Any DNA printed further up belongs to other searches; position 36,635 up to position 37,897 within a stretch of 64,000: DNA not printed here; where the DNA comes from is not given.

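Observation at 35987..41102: Co-directional island of dynamin-like GTPase, PNK-like kinase, decayed ORF, small P-loop GTPase and tail-anchored partner. Candidate uncharacterised GTPase-based system.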

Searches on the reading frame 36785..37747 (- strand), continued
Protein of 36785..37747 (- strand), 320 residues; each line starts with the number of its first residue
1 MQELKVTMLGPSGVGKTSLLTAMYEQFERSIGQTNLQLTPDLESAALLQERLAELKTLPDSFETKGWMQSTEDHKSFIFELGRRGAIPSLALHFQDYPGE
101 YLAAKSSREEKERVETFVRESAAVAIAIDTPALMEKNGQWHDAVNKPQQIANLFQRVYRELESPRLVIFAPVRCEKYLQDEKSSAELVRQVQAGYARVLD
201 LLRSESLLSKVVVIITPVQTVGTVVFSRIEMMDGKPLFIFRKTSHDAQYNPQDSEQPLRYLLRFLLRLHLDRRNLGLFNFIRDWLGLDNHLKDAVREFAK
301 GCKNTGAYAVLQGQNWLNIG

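Call 29: find_related_loci(query=A1, collection=genome_contigs, flank=8000)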
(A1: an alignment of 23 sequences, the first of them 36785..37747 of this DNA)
Query A1 (320 aa) in genome_contigs; peptide patterns used: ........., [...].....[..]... (x = any residue, [..] = any of these).
309 stretches matched a pattern; 185 encode a relative of the query (tblastn E <= 1e-3); the best 80 are kept; 80 distinct loci.
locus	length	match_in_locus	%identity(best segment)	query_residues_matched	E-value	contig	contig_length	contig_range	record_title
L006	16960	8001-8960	98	1-320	0e+0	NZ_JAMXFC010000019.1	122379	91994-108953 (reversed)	Laspinema sp. D2d NODE_27_length_122379_cov_54.778573, whole genome shotgun sequence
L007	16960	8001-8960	98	1-320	0e+0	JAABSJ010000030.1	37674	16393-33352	MAG: Oscillatoria sp. isolate S11.Bin022 Scaffold_30, whole genome shotgun sequence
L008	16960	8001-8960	97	1-320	0e+0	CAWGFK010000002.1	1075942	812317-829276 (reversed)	MAG: uncultured cyanobacterium isolate MFD01721.bin.1.50 genome assembly, contig: contig_13528, whole genome shotgun seq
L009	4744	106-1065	97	1-320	0e+0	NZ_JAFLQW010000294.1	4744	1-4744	Phormidium pseudopriestleyi FRX01 c_000000048950, whole genome shotgun sequence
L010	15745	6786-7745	97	1-320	0e+0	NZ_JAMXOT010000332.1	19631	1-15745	Oscillatoria sp. HE19RPO 571, whole genome shotgun sequence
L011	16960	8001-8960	97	1-320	0e+0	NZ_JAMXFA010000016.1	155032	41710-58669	Laspinema olomoucense D3b NODE_16_length_155032_cov_100.459843, whole genome shotgun sequence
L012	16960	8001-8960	96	1-320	0e+0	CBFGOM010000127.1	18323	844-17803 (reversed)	MAG TPA_asm: uncultured Oscillatoriaceae bacterium isolate SRR29873479_metabat2_16 genome assembly, contig: ERZ27315265.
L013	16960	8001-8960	95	1-320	0e+0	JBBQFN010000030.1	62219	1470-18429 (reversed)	MAG: Cyanophyceae cyanobacterium isolate Co_metawrap_1029 Cmw_1029_k141_27697449_length_62219_cov_44.9915, whole genome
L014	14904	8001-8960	84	1-320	1e-179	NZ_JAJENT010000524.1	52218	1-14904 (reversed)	Phormidium sp. CCY1219 NODE_1372772+_length_52218_cov_97.9568, whole genome shotgun sequence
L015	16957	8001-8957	76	1-319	3e-172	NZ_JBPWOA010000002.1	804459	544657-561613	Anabaena sp. WFMT contig_2, whole genome shotgun sequence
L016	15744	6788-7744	78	1-319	2e-166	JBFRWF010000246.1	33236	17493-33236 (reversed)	MAG: Xenococcaceae cyanobacterium isolate 08_in_wi_poop_bin.1 08InWiPooB1_c_000001369186, whole genome shotgun sequence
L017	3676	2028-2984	71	1-319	2e-170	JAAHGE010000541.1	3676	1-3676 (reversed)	MAG: Desertifilum sp. SIO1I2 1I2_NODE_541, whole genome shotgun sequence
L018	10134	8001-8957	74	1-319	2e-160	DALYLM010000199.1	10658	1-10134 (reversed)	MAG TPA_asm: Coleofasciculaceae cyanobacterium CTOTU46674 NODE_509_length_10658_cov_22.776101, whole genome shotgun sequ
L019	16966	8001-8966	74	1-320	4e-156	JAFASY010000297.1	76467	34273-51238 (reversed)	MAG: Chroococcidiopsidaceae cyanobacterium CP_BM_ER_R8_30 BM_ER_R8_k147_1823770, whole genome shotgun sequence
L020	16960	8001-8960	73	1-320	2e-152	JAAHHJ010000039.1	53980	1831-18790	MAG: Symploca sp. SIO3C6 3C6_NODE_39, whole genome shotgun sequence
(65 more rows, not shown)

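Call 60: search_dna_similar(query=window:36785-37747:-, collection=plasmids, mode=protein, max_evalue=0.001, max_rows=25)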
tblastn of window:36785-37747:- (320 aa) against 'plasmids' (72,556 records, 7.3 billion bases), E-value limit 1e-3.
Records with a match: 4; places in all: 4; records where one place covers at least 80% of the query: 3.
Best place of each record, by identity: <60% 4.
By first word of the organism name: Nonomuraea 1; Nostoc 1; Aulosira 1; Streptomyces 1.
By predicted mobility (MOB-suite, as given by PLSDB): non-mobilizable 3; conjugative 1.
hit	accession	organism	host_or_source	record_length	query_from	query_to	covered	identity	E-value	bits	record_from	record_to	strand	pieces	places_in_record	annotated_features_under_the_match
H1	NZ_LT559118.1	Nonomuraea gerenzanensis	-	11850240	4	318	98%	35.4%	6e-55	199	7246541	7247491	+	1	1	none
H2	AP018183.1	Nostoc carneum NIES-2107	-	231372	1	257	80%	33.8%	8e-45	170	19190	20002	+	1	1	hypothetical protein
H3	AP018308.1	Aulosira laxa NIES-50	-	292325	1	257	80%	33.5%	3e-44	168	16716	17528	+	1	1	hypothetical protein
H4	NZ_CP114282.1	Streptomyces aurantiacus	cell culture,Gobi habitat soil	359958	3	224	69%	28.3%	2e-11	72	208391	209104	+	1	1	hypothetical protein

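Call 63: get_annotated_region(hit=H2, flank=7000)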
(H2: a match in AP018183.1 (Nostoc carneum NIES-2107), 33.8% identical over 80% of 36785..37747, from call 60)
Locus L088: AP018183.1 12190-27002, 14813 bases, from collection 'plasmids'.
description: Nostoc carneum NIES-2107 plasmid plasmid3 DNA, complete genome
organism: Nostoc carneum NIES-2107 (NCBI taxid 1973483)
taxonomy: Bacteria; Cyanobacteriota; Cyanophyceae; Nostocales; Nostocaceae; Nostoc; Nostoc carneum; Nostoc carneum NIES-2107
host: -; source: -; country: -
typing (MOB-suite, as given by PLSDB): non-mobilizable; replicon rep_cluster_37; mating-pair formation MPF_T
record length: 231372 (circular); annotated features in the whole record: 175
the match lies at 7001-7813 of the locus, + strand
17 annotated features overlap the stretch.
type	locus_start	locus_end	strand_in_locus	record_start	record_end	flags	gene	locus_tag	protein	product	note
CDS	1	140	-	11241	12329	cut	-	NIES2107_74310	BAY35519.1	hypothetical protein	-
CDS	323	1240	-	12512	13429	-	-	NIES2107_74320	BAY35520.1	LysR family transcriptional regulator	-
CDS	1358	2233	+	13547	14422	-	-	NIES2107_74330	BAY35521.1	aspartoacylase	-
CDS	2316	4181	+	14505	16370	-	-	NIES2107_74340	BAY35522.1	transfer complex protein TrsK-like protein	-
CDS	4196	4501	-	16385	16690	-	-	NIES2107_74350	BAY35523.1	hypothetical protein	-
CDS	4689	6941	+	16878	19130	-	-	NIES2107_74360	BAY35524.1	hypothetical protein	-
CDS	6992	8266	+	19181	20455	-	-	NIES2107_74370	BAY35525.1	hypothetical protein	-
CDS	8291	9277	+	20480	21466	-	-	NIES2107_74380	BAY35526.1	hypothetical protein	-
CDS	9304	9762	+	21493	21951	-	-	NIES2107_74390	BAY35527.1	hypothetical protein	-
CDS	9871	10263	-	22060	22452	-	-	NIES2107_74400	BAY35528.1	hemolysin-type calcium-binding region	-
CDS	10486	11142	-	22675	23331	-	-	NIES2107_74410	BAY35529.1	hypothetical protein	-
CDS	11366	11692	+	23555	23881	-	-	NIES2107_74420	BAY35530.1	hypothetical protein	-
CDS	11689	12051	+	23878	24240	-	-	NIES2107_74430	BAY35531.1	hypothetical protein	-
CDS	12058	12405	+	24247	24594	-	-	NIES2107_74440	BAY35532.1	hypothetical protein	-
CDS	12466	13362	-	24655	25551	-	-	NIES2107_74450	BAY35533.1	DEAD/DEAH box helicase-like protein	-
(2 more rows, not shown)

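Call 64: get_annotated_region(hit=H1, flank=7000)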
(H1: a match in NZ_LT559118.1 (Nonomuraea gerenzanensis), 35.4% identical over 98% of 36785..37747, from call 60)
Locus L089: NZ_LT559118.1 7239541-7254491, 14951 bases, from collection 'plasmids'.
description: Nonomuraea gerenzanensis isolate nono1 plasmid I, complete sequence
organism: Nonomuraea gerenzanensis (NCBI taxid 93944)
taxonomy: Bacteria; Actinomycetota; Actinomycetes; Streptosporangiales; Streptosporangiaceae; Nonomuraea; Nonomuraea gerenzanensis
host: -; source: -; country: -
typing (MOB-suite, as given by PLSDB): non-mobilizable
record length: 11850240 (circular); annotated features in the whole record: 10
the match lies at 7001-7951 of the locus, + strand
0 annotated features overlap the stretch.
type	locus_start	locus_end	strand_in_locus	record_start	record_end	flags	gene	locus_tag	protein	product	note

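Call 67: search_protein_families(library=pfam, proteins=[L089:4656-6920:+, L089:7001-7960:+, L089:7962-8864:+, L089:1993-4722:+, L088:4689-6941:+, L088:6992-8266:+, L088:8291-9277:+, L088:9304-9762:+, L014:5901-7034:-], max_evalue=0.01)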
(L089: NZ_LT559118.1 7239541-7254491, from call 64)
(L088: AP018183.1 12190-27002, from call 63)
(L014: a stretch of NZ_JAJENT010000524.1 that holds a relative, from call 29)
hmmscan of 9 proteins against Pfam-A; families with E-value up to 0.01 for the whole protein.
L089:4656-6920:+ (754 aa): 3 families
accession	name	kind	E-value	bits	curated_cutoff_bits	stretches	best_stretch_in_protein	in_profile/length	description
PF00350.29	Dynamin_N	-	2.5e-05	24.8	27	1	113-320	1-135/168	Dynamin family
PF01926.29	MMR_HSR1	-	0.00076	20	21.9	0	113-133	2-22/113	50S ribosome-binding GTPase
PF13191.12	AAA_16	-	0.0048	17.8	32.6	1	94-216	7-114/167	AAA ATPase domain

L089:7001-7960:+ (319 aa): 2 families
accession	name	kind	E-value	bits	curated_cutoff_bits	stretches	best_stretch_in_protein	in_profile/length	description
PF19993.5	DO-GTPase2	-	2.2e-11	44.3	27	1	3-198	3-191/226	Double-GTPase 2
PF01926.29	MMR_HSR1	-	0.00027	21.5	21.9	1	3-134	2-86/113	50S ribosome-binding GTPase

L089:7962-8864:+ (300 aa): 0 families

L089:1993-4722:+ (909 aa): 4 families
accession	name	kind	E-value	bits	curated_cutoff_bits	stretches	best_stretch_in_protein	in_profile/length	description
PF12770.12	CHAT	-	2.2e-52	178.7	24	1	575-890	4-287/289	CHAT domain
PF13424.12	TPR_12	-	2.2e-14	53.8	30.1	2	174-228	20-74/77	Tetratricopeptide repeat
PF00515.34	TPR_1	-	0.0062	16.7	27.8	0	199-228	1-30/34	Tetratricopeptide repeat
PF13374.12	TPR_10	-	0.0073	16.7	27.5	1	289-316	15-42/42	Tetratricopeptide repeat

L088:4689-6941:+ (750 aa): 2 families
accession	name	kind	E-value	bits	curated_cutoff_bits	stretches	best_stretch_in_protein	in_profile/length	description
PF00350.29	Dynamin_N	-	0.00011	22.8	27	1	91-298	1-135/168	Dynamin family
PF01926.29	MMR_HSR1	-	0.0012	19.4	21.9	0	91-125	2-33/113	50S ribosome-binding GTPase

L088:6992-8266:+ (424 aa): 2 families
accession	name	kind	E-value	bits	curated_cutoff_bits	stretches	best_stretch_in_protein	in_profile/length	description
PF19993.5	DO-GTPase2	-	8e-09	35.9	27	1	16-181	10-160/226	Double-GTPase 2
PF02601.20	Exonuc_VII_L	-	0.0079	16.1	35.9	0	287-412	164-283/315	Exonuclease VII, large subunit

L088:8291-9277:+ (328 aa): 0 families

L088:9304-9762:+ (152 aa): 0 families

L014:5901-7034:- (377 aa): 2 families
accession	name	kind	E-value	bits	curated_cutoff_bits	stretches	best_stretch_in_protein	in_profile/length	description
PF04389.22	Peptidase_M28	-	2e-26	93.3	21.3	1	147-360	1-185/193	Peptidase family M28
PF16254.10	DUF4910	-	3.4e-05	23.3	26.6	0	177-248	83-146/247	Domain of unknown function (DUF4910)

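Call 68: get_annotated_region(hit=H4, flank=6000)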
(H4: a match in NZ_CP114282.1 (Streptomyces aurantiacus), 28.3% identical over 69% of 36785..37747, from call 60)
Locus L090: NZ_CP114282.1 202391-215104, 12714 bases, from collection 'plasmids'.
description: Streptomyces aurantiacus strain Qhu-M197 plasmid unnamed, complete sequence
organism: Streptomyces aurantiacus (NCBI taxid 47760)
taxonomy: Bacteria; Actinomycetota; Actinomycetes; Kitasatosporales; Streptomycetaceae; Streptomyces; Streptomyces aurantiacus
host: -; source: cell culture,Gobi habitat soil; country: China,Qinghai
typing (MOB-suite, as given by PLSDB): non-mobilizable
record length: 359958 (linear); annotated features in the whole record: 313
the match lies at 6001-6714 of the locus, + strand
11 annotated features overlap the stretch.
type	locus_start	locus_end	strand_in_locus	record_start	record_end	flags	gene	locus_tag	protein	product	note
CDS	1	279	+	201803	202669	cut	-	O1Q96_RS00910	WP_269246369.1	bifunctional 5,10-methylenetetrahydrofolate dehydrogenase/5,10-methenyltetrahydrofolate cyclohydrolase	-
CDS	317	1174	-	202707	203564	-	-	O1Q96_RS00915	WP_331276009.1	IS5 family transposase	-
CDS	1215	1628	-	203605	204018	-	-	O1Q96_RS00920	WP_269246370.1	hypothetical protein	-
CDS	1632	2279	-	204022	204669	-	-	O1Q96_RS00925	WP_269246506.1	DUF6192 family protein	-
CDS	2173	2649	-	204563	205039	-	-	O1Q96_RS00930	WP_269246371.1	hypothetical protein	-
CDS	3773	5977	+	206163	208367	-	-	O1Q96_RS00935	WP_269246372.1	hypothetical protein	-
CDS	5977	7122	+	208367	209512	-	-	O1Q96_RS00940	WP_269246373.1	hypothetical protein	-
CDS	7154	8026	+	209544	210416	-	-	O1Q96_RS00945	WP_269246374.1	hypothetical protein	-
CDS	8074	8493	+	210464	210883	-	-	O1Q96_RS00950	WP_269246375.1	hypothetical protein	-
CDS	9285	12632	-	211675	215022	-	-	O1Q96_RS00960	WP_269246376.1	AAA family ATPase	-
CDS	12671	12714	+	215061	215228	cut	-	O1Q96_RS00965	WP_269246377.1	hypothetical protein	-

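Call 87: search_protein_families(library=pfam, alignment_id=A4, max_evalue=0.00001)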
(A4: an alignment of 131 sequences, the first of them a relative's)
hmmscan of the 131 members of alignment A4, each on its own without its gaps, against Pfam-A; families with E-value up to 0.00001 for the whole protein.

A. member 1, L001:4785-5477:+ (231 aa): 1 family
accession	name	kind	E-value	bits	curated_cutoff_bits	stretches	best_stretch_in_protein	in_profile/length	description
PF05685.18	Uma2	-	3.6e-15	56.3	27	1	47-150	52-148/172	Putative restriction endonuclease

B. families by the number of members that match (of 131 scanned): 162 families (the first 25 are shown)
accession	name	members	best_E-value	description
PF05685.18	Uma2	16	6.5e-44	Putative restriction endonuclease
PF00515.34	TPR_1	4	5.4e-51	Tetratricopeptide repeat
PF07719.23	TPR_2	4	2.8e-46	Tetratricopeptide repeat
PF03577.20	Peptidase_C69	4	8.9e-09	Peptidase family C69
PF13414.12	TPR_11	3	6.9e-43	TPR repeat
PF13181.12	TPR_8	3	3.1e-40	Tetratricopeptide repeat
PF13431.12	TPR_17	3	9.3e-39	Tetratricopeptide repeat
PF00005.33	ABC_tran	3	8e-35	ABC transporter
PF13428.12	TPR_14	3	7.6e-28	Tetratricopeptide repeat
PF14559.12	TPR_19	3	2.8e-25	Tetratricopeptide repeat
PF00258.30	Flavodoxin_1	3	4.7e-24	Flavodoxin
PF00067.27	p450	2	7.2e-74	Cytochrome P450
PF05496.18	RuvB_N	2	5.9e-73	Holliday junction DNA helicase RuvB P-loop domain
PF01694.28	Rhomboid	2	1.4e-34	Rhomboid domain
PF17864.7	AAA_lid_4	2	4.2e-31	RuvB AAA lid domain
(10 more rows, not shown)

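Call 88: search_protein_families(library=padloc, alignment_id=A4, max_evalue=0.00001)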
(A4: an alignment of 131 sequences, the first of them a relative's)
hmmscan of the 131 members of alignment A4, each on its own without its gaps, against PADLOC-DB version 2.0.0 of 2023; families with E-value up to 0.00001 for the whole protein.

A. member 1, L001:4785-5477:+ (231 aa): 3 families
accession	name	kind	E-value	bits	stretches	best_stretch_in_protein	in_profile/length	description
PDLC04834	PDC-S03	-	5.8e-10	37.2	1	68-134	81-141/184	-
PDLC04832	PDC-S03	-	6.1e-10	37.2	1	66-148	81-157/188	-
PDLC04833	PDC-S03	-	1.6e-09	35.5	1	60-137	87-165/207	-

B. families by the number of members that match (of 131 scanned): 125 families (the first 25 are shown)
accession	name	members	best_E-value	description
PDLC04833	PDC-S03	12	1.5e-68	-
PDLC04832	PDC-S03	11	3.1e-30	-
PDLC04834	PDC-S03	8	4.3e-23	-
PDLC04835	PDC-S03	5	4.8e-32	-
PDLC04140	mad8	4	3.1e-10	mads_8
PDLC04943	PDC-S17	3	2.9e-41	-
PDLC04135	mad3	3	6.4e-33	mads_3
PDLC01097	C3a214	2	1.9e-20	GlgB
PDLC04488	PDC-M16B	2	1.8e-10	-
PDLC01171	TPR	2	2.1e-10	TPR repeats containing protein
PDLC01092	C3a198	2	2.8e-10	TPR protein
PDLC02980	AriA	2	5.8e-07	-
PDLC00633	ZorD1|ZorD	1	2.8e-137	"SWI2/SNF2 helicase, Mrr-like nuclease"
PDLC02842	DpdE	1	2.1e-135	DpdE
PDLC02312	AbiEii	1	2.1e-119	AbiEii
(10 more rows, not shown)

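Call 92: search_solved_structures(query=A1, max_evalue=1)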
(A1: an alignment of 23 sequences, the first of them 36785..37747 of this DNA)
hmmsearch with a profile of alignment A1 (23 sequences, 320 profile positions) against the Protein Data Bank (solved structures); distinct sequences matched with E-value up to 1: 46.
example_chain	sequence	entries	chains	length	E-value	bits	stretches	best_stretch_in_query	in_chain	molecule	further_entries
9ayr_C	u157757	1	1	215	0.017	17.5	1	3-30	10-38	GTP-binding protein YPT6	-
1yzq_A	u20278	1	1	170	0.058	15.7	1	3-32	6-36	small GTP binding protein RAB6 isoform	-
9nlj_U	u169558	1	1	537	0.064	15.6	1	5-35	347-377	Uup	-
8ij9_A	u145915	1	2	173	0.085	15.2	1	3-32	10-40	Ras-related protein Rab-6B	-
3cwz_A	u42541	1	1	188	0.089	15.1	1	3-32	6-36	Ras-related protein Rab-6A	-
2y8e_A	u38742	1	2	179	0.089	15.1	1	3-32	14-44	RAB-PROTEIN 6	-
5lef_A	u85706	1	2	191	0.092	15.1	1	3-32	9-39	Ras-related protein Rab-6A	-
4dkx_A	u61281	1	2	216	0.11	14.8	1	3-32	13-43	Ras-related protein Rab-6A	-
3bbp_A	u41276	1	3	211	0.11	14.8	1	3-31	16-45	Ras-related protein Rab-6A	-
2gil_A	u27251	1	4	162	0.11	14.7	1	4-31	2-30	Ras-related protein Rab-6A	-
2e9s_A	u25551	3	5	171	0.11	14.7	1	3-31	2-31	Ras-related protein Rab-6B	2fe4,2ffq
5nco_l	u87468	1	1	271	0.12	14.7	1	6-119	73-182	Signal recognition particle receptor FtsY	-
4c7o_B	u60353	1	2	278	0.12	14.6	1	6-119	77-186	SIGNAL RECOGNITION PARTICLE RECEPTOR FTSY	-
6fqd_A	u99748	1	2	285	0.13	14.6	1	6-119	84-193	Signal recognition particle receptor FtsY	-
1fts_A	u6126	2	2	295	0.14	14.4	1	6-119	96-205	FTSY | SIGNAL RECOGNITION PARTICLE RECEPTOR FTSY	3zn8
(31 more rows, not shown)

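Call 94: find_related_loci(query=A1, collection=viral_contigs, flank=6000)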
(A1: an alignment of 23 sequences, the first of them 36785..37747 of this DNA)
Query A1 (320 aa) in viral_contigs; peptide patterns used: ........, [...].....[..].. (x = any residue, [..] = any of these).
542 stretches matched a pattern, but none encodes a relative of the query by tblastn (E <= 1e-3).
